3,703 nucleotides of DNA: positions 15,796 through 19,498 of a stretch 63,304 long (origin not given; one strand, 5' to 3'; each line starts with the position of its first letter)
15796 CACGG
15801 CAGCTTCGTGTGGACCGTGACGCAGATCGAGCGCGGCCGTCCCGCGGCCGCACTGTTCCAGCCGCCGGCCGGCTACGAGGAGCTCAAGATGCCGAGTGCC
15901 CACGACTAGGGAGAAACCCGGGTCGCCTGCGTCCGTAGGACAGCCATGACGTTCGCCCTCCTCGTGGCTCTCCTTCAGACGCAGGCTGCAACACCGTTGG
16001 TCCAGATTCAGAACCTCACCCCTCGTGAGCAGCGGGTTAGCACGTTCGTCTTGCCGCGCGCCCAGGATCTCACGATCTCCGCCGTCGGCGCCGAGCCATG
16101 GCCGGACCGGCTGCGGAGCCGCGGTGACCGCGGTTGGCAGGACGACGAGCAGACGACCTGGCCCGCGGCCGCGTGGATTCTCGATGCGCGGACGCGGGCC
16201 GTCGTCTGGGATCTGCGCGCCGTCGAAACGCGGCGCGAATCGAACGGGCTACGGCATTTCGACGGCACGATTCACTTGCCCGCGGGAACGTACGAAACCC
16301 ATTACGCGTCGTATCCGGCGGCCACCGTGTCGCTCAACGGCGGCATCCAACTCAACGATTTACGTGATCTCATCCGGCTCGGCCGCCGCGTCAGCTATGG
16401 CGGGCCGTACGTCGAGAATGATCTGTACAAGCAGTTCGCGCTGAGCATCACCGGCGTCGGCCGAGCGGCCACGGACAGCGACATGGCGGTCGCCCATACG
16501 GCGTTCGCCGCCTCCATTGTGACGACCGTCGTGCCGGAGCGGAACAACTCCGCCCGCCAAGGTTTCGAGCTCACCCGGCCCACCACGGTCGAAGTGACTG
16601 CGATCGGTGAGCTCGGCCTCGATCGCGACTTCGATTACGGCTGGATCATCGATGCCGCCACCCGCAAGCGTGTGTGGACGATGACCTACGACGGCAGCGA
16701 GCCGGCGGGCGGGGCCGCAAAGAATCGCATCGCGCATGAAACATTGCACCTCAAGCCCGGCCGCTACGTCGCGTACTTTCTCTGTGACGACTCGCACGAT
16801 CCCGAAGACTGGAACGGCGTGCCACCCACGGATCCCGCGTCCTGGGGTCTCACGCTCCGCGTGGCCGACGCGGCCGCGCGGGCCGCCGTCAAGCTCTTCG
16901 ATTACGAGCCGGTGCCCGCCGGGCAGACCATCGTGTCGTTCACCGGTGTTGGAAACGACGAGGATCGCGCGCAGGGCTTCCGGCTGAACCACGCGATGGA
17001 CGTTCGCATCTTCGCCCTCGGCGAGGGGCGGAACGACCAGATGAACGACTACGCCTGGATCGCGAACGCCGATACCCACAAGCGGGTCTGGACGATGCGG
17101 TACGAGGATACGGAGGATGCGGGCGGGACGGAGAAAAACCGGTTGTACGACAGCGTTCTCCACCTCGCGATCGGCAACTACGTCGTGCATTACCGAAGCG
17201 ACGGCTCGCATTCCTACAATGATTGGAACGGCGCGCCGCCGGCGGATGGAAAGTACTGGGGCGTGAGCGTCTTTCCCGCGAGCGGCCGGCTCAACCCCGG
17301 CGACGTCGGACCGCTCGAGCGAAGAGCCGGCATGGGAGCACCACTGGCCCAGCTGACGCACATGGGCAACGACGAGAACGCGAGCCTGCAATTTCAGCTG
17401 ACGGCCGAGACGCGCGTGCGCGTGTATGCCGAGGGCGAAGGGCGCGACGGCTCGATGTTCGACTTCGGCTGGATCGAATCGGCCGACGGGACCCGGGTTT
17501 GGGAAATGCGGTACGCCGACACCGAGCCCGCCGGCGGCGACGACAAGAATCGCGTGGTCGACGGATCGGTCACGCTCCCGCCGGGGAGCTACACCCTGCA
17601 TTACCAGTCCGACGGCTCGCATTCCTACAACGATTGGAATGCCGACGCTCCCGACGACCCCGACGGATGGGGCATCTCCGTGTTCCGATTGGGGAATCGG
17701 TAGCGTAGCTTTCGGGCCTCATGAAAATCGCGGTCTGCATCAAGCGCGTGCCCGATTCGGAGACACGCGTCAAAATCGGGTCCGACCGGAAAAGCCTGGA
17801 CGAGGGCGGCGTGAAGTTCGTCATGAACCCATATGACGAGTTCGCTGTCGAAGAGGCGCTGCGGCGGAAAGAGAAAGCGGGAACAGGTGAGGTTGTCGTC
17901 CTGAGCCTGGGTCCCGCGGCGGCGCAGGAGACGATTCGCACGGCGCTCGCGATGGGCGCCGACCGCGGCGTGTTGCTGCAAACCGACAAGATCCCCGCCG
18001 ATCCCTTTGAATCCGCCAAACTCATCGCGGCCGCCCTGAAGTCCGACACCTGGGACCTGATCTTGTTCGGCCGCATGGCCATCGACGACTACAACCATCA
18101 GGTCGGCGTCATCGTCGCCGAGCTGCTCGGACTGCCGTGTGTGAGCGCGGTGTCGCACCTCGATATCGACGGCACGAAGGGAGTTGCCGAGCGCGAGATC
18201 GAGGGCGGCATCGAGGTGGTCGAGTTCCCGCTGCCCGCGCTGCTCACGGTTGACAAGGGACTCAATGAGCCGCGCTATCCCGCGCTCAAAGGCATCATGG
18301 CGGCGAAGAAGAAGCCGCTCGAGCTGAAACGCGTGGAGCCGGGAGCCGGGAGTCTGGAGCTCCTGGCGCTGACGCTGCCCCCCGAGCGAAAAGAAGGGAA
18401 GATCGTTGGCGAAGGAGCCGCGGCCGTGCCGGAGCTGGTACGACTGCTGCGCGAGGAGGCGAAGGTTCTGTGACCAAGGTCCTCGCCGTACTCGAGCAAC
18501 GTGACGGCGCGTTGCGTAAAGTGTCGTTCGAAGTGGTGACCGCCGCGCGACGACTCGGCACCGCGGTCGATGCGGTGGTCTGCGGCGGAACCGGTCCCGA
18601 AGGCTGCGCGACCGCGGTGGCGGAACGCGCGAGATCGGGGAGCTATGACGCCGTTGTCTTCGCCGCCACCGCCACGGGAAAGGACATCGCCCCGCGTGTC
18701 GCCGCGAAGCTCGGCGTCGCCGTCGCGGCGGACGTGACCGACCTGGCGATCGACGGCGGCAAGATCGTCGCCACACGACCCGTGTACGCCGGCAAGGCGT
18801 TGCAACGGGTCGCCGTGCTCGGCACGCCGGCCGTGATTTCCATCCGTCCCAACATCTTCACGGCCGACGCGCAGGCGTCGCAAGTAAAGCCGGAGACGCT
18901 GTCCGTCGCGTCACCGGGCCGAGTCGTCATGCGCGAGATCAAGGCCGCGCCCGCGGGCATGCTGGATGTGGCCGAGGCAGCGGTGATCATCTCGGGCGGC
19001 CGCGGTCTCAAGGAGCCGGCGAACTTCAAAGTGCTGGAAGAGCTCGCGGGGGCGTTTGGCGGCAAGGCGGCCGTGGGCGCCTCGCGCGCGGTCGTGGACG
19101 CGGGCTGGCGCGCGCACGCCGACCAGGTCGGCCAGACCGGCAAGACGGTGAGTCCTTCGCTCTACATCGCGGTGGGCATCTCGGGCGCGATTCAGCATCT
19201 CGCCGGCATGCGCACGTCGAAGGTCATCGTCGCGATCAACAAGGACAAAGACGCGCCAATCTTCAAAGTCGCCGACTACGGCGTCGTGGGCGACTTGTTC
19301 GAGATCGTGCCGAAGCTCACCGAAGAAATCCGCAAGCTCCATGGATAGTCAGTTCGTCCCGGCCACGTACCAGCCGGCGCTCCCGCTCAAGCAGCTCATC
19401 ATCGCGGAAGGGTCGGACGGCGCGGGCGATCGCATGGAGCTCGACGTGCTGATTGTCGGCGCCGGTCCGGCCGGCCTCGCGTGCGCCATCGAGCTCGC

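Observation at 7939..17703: BTAD/TPR membrane regulator divergent from a six-gene, translationally coupled envelope operon of almost entirely uncharacterised proteins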

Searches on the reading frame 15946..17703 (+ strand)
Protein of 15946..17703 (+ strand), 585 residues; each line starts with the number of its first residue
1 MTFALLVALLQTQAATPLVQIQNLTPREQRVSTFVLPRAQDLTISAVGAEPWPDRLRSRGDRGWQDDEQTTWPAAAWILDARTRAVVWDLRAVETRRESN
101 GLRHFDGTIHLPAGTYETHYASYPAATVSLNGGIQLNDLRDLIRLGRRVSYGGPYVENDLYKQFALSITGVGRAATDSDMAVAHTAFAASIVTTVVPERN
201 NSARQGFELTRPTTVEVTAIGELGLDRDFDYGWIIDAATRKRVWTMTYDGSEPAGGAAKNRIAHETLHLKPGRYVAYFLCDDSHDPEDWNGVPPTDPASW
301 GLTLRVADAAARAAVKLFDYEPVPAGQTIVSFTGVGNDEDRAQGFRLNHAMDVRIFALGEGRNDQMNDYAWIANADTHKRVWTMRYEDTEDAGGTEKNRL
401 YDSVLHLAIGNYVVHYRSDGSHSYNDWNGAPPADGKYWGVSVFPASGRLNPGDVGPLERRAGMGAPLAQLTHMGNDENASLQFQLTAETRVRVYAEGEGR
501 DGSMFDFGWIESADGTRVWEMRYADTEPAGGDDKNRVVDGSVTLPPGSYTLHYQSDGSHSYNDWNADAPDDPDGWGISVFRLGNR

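Call 4: search_protein_families(library=pfam, proteins=[window:15946-17703:+], max_evalue=1)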
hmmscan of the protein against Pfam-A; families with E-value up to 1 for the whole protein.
window:15946-17703:+ (585 aa): 2 families
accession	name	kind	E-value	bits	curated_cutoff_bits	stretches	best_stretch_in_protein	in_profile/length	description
PF07234.17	Babuvirus_MP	-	0.0016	18.7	27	0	377-399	54-76/117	Movement and RNA silencing protein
PF16405.10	DUF5013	-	0.0058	17.2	28.5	0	535-564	62-91/149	Domain of unknown function (DUF5013)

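Call 5: search_protein_families(library=ncbifam, proteins=[window:15946-17703:+], max_evalue=1)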
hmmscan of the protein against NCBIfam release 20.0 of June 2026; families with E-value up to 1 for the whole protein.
window:15946-17703:+ (585 aa): 0 families

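Call 25: search_solved_structures(query=window:15946-17703:+, max_evalue=10)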
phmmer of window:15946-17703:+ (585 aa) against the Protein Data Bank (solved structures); distinct sequences matched with E-value up to 10: 4.
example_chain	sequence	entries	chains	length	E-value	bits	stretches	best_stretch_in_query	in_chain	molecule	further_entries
8uf0_B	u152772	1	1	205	0.09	14.5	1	297-374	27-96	T33-ml23-redesigned-tandem-BMC-T-fold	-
8un1_B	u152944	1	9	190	0.11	14.3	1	298-375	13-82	T33-ml23-redesigned-tandem-BMC-T-fold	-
8cml_C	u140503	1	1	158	0.3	12.8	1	257-314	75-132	Nanobody UNbC5-1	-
8ui2_A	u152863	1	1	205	1.8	10.3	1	298-344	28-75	T33-ml28-redesigned-tandem-BMC-T-fold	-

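Call 31: find_homologous_proteins(query=window:15946-17703:+)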
Query window:15946-17703:+ (585 aa): 762 proteins with E <= 0.001 among 8000 candidates; the best 120 are listed.
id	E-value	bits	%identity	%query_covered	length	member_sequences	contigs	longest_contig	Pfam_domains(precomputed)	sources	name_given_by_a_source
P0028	0.0e+0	1357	99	100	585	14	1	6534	-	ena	-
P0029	0.0e+0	1211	88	100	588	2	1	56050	-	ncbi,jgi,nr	ncbi:MAG TPA: hypothetical protein VL549_16345 [Gemmatimonadales bacterium]|nr:hypothetical protein 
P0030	0.0e+0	1138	81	100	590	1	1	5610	-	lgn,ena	-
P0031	0.0e+0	1135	81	100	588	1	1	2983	-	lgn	-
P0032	3.3e-282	956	69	99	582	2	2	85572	-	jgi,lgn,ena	-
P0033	8.2e-282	954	70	100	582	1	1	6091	-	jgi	-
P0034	1.0e-281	954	70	99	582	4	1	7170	-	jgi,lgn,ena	-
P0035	1.1e-278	944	69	100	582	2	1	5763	-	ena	-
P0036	1.5e-276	937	68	100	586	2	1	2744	-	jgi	-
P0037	1.8e-275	933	68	100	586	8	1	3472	-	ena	-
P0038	1.1e-274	931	68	100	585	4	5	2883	-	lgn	-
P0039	1.3e-274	931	67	100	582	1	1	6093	-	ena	-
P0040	2.6e-274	930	67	100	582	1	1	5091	-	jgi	-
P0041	3.1e-274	929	68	100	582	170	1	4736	-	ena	-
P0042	9.9e-274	928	69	97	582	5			-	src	-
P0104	6.5e-254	862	64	100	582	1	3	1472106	-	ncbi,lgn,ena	-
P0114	2.0e-250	851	64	100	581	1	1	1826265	-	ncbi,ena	-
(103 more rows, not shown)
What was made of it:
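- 15946..17703 (+): g6: four-repeat protein; NOT part of the module. It is a resident gene of the ACAD-g6-ETF cluster and marks the right edge of the inserted block. More than 760 homologues (call 31).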

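Call 32: find_encoding_contigs(protein=P0104, flank=10000, max_places=2)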
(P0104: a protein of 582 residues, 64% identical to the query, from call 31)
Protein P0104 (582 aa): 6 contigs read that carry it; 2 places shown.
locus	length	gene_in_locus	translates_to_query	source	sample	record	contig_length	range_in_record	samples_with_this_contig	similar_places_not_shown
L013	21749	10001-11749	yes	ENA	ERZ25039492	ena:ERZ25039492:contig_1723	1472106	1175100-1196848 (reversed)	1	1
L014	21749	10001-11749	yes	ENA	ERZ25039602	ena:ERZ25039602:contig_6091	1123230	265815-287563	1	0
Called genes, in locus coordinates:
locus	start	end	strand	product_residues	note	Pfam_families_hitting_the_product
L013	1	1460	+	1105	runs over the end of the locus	-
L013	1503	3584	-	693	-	PF02554:CstA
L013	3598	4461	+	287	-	PF00106:adh_short, PF08659:KR, PF13561:adh_short_C2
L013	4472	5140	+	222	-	-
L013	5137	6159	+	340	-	PF00180:Iso_dh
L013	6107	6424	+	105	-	-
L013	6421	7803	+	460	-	PF13598:DUF4139 (faint)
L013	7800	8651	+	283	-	PF00149:Metallophos, PF12850:Metallophos_2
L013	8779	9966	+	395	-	PF02771:Acyl-CoA_dh_N, PF02770:Acyl-CoA_dh_M, PF11794:HpaB_N (weak), PF00441:Acyl-CoA_dh_1, PF08028:Acyl-CoA_dh_2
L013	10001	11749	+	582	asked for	-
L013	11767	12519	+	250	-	PF01012:ETF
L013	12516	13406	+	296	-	PF01012:ETF, PF00766:ETF_alpha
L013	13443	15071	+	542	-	PF01946:Thi4 (faint), PF01266:DAO (faint), PF01494:FAD_binding_3 (faint), PF21162:ETFQO_UQ-bd, PF05187:Fer4_ETF_QO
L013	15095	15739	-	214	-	PF01914:MarC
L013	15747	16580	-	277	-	PF00990:GGDEF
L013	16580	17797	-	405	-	PF03453:MoeA_N, PF00994:MoCF_biosynth, PF03454:MoeA_C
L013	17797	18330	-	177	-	PF03205:MobB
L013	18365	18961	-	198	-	PF12804:NTP_transf_3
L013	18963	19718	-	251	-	-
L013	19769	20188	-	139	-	PF13380:CoA_binding_2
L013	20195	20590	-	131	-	PF01242:PTPS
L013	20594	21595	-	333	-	PF00005:ABC_tran, PF13304:AAA_21 (faint), PF08402:TOBE_2 (faint), PF03459:TOBE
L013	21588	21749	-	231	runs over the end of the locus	PF00528:BPD_transp_1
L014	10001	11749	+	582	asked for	-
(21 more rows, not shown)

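Call 33: find_encoding_contigs(protein=P0114, flank=10000, max_places=2)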
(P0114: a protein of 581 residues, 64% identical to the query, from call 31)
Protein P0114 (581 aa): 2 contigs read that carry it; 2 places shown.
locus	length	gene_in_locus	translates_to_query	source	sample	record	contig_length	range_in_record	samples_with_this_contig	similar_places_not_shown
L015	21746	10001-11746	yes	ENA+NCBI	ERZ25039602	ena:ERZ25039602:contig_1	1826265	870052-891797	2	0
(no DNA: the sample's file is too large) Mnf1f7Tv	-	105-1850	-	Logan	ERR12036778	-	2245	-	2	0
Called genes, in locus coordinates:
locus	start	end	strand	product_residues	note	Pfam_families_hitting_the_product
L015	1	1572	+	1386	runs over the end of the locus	-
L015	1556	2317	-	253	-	PF02554:CstA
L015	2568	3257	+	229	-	-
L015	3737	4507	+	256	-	PF00106:adh_short, PF08659:KR, PF13561:adh_short_C2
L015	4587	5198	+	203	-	-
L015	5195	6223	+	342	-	PF00180:Iso_dh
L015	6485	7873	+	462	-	-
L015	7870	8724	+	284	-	PF00149:Metallophos, PF12850:Metallophos_2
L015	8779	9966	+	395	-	PF02771:Acyl-CoA_dh_N, PF02770:Acyl-CoA_dh_M, PF00441:Acyl-CoA_dh_1, PF08028:Acyl-CoA_dh_2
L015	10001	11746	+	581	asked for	-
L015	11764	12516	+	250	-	PF01012:ETF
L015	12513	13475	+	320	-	PF01012:ETF, PF00766:ETF_alpha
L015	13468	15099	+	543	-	PF01946:Thi4 (weak), PF00890:FAD_binding_2 (faint), PF01266:DAO (weak), PF01494:FAD_binding_3 (faint), PF04820:Trp_halogenase (faint), PF13450:NAD_binding_8 (faint), PF21162:ETFQO_UQ-bd, PF05187:Fer4_ETF_QO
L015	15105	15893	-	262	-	PF14417:MEDS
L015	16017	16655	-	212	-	PF01914:MarC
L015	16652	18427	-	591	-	PF17899:Peptidase_M61_N, PF05299:Peptidase_M61, PF13180:PDZ_2 (weak), PF17820:PDZ_6 (weak)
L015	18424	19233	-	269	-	PF00990:GGDEF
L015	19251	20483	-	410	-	PF03453:MoeA_N, PF00994:MoCF_biosynth, PF03454:MoeA_C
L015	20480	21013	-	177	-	PF03205:MobB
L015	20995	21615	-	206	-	PF12804:NTP_transf_3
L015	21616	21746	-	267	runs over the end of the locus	-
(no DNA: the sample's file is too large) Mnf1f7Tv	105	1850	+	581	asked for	-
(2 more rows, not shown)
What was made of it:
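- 15946..17703 (+): ACAD-g6-ETFβ adjacency in L013-L015 (calls 32, 33).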

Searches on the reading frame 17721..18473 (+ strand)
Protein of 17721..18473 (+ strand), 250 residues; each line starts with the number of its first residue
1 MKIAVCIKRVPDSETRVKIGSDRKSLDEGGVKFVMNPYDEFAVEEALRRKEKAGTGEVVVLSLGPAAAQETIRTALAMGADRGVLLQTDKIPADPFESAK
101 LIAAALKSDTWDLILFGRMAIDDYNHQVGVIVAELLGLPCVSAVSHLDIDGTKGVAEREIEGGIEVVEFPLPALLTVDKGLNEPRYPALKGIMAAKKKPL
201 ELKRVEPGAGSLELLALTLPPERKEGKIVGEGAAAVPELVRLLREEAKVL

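Call 7: search_protein_families(library=pfam, proteins=[window:17721-18473:+], max_evalue=0.001)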
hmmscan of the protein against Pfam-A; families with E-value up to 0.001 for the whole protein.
window:17721-18473:+ (250 aa): 1 family
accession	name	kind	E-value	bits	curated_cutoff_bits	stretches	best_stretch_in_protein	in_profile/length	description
PF01012.27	ETF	-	2.8e-44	151.5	26.7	1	26-202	4-175/181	Electron transfer flavoprotein domain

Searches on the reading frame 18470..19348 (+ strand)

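Call 7: search_protein_families(library=pfam, proteins=[window:18470-19348:+], max_evalue=0.001)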
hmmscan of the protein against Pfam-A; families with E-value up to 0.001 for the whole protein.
window:18470-19348:+ (292 aa): 2 families
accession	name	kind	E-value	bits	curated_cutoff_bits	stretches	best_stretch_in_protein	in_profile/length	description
PF00766.25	ETF_alpha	-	3.8e-33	113.7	27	1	167-248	2-81/81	Electron transfer flavoprotein FAD-binding domain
PF01012.27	ETF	-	7.8e-32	111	26.7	2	43-147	74-179/181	Electron transfer flavoprotein domain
